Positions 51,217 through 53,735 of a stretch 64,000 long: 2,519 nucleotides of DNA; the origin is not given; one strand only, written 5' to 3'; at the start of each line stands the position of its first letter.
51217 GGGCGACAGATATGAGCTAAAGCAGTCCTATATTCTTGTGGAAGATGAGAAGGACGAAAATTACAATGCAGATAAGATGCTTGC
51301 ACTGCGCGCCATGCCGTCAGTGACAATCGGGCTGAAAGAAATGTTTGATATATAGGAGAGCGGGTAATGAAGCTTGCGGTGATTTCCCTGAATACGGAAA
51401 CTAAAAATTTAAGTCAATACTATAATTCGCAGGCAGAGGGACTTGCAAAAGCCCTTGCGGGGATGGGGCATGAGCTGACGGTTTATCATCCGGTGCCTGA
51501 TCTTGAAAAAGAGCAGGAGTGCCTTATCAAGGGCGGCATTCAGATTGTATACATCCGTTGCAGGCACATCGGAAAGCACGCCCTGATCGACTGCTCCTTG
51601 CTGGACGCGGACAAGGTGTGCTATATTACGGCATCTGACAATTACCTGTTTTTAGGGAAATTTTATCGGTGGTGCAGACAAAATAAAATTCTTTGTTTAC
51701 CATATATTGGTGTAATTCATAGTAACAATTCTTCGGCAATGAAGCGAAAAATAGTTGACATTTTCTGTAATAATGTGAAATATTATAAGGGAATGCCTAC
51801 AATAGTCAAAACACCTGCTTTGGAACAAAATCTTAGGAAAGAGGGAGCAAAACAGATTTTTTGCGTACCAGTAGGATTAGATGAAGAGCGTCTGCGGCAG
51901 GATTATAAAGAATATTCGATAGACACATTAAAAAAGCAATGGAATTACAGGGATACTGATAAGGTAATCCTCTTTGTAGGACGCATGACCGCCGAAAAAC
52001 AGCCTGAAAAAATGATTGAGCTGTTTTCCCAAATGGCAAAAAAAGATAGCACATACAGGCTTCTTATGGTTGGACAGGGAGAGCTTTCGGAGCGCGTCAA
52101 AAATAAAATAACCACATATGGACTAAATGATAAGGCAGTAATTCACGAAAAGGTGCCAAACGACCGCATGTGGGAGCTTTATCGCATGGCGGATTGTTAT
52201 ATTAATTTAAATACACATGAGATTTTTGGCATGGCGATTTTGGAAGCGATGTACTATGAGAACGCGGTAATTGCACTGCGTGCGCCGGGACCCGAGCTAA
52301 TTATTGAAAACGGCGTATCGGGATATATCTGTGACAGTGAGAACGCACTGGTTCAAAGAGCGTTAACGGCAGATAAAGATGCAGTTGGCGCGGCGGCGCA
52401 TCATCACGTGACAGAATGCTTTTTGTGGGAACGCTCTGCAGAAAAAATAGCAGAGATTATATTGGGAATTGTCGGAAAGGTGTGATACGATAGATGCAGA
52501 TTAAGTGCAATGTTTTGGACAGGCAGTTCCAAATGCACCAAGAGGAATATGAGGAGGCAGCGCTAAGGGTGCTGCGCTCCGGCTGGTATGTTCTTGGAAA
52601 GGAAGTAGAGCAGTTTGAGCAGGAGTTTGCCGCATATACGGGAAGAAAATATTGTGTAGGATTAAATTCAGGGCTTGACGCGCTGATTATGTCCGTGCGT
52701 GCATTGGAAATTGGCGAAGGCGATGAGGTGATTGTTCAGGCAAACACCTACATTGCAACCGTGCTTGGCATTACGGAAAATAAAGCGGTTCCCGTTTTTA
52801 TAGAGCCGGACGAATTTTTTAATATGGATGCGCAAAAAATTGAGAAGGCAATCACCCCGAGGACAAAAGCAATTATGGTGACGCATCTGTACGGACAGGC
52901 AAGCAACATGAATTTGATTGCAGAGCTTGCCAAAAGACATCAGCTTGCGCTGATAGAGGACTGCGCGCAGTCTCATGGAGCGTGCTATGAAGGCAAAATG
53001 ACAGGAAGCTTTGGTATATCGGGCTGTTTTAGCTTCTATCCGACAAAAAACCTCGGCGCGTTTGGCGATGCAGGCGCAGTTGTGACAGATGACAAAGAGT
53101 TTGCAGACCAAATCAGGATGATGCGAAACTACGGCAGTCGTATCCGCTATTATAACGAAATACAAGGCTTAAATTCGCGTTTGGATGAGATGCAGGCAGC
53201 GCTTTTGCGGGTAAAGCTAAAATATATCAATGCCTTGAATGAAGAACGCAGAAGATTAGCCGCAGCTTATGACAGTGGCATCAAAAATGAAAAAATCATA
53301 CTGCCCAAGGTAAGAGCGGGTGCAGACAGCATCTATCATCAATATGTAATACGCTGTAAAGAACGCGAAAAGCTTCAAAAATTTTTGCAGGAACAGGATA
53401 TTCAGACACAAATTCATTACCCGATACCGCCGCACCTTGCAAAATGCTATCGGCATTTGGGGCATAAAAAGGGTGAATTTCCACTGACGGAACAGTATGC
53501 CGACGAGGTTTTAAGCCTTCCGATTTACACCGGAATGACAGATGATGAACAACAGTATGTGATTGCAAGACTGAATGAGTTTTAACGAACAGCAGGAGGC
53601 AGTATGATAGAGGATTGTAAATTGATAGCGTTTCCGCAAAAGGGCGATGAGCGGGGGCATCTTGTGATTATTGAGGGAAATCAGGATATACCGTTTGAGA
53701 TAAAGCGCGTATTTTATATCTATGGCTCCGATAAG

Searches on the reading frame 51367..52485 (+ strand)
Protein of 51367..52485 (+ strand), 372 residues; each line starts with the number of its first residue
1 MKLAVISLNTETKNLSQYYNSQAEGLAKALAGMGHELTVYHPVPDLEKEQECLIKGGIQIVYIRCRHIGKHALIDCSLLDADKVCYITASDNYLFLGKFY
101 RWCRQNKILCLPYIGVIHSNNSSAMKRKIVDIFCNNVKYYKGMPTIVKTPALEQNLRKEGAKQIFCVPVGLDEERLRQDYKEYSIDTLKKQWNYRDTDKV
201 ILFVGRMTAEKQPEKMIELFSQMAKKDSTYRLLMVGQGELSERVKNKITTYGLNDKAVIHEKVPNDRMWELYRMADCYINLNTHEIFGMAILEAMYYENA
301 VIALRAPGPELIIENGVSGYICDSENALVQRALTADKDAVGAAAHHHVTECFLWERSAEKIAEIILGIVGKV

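Call 8: search_protein_families(library=pfam, proteins=[window:51367-52485:+])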
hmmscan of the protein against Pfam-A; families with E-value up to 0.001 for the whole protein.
window:51367-52485:+ (372 aa): 3 families
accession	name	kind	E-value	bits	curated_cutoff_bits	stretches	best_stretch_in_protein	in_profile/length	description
PF00534.26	Glycos_transf_1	-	3.8e-32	111.6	26.4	1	185-327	2-145/172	Glycosyl transferases group 1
PF13692.12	Glyco_trans_1_4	-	5.4e-22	79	27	1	199-332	2-136/142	Glycosyl transferases group 1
PF13524.12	Glyco_trans_1_2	-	0.00042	20.7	25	1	247-361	16-142/144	Glycosyl transferase-like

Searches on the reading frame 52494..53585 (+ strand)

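Call 8: search_protein_families(library=pfam, proteins=[window:52494-53585:+])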
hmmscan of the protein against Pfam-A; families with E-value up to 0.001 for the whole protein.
window:52494-53585:+ (363 aa): 4 families
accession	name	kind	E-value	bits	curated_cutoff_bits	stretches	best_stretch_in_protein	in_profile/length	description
PF01041.23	DegT_DnrJ_EryC1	-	4.3e-115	385.2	19.8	1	16-360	4-359/360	DegT/DnrJ/EryC1/StrS aminotransferase family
PF01053.26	Cys_Met_Meta_PP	-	9.1e-08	31.5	27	1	39-164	55-181/381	Cys/Met metabolism PLP-dependent enzyme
PF01212.27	Beta_elim_lyase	-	1.8e-06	27.9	27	1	36-218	32-231/288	Beta-eliminating lyase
PF00266.25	Aminotran_5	-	3e-05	23.6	21.5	1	60-161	73-180/371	Aminotransferase class-V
